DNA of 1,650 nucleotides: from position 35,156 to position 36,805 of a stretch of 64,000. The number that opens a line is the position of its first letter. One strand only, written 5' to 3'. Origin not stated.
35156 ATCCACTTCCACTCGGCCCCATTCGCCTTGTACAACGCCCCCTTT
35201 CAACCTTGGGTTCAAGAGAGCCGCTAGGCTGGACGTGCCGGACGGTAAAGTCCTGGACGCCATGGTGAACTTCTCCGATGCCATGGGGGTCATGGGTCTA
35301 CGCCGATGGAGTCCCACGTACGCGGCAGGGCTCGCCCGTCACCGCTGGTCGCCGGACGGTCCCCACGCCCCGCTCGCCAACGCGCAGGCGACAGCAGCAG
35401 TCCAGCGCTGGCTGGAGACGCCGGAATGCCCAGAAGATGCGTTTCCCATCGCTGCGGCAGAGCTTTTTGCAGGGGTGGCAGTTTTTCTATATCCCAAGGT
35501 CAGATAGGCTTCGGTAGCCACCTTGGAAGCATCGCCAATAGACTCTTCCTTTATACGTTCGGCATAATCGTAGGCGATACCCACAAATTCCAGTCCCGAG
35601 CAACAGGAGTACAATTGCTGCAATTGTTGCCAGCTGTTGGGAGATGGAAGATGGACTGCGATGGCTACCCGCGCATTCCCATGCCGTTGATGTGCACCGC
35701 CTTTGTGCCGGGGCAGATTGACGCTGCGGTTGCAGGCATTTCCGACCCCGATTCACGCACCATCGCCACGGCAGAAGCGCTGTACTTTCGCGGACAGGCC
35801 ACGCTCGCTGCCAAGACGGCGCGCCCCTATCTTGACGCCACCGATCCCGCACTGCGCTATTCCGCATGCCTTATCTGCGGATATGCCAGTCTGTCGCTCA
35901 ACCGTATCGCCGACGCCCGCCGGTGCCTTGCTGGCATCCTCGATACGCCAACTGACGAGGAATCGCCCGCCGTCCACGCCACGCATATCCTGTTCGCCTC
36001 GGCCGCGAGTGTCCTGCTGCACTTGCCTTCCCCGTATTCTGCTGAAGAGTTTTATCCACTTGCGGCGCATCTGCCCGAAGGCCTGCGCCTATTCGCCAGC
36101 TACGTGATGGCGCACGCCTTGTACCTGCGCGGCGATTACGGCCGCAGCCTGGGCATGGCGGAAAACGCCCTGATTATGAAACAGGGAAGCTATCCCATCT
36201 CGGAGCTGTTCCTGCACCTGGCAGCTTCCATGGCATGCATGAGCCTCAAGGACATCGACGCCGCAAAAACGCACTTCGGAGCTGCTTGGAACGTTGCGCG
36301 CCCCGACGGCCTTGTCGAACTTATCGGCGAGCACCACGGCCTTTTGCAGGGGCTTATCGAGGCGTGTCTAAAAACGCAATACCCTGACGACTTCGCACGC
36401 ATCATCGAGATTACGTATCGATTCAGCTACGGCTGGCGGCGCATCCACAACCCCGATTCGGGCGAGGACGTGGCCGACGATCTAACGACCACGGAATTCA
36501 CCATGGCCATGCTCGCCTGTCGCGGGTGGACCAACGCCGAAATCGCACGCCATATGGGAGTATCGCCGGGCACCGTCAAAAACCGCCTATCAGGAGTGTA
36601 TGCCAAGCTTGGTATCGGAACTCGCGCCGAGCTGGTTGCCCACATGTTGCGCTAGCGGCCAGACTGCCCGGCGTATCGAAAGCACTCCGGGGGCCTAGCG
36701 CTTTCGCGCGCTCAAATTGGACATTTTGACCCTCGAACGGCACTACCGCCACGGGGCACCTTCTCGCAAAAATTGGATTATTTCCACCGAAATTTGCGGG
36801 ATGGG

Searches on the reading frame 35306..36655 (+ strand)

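Call 25: search_protein_families(library=pfam, proteins=[window:35306-36655:+], max_evalue=0.0001)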
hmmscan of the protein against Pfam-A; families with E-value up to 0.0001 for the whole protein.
window:35306-36655:+ (449 aa): 2 families
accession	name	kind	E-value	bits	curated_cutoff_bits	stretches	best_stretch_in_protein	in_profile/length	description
PF00196.25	GerE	-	4.5e-09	36.2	23.5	1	392-446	2-56/57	Bacterial regulatory proteins, luxR family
PF08281.18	Sigma70_r4_2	-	2.6e-06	27.4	25.7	1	407-429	26-48/54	Sigma-70, region 4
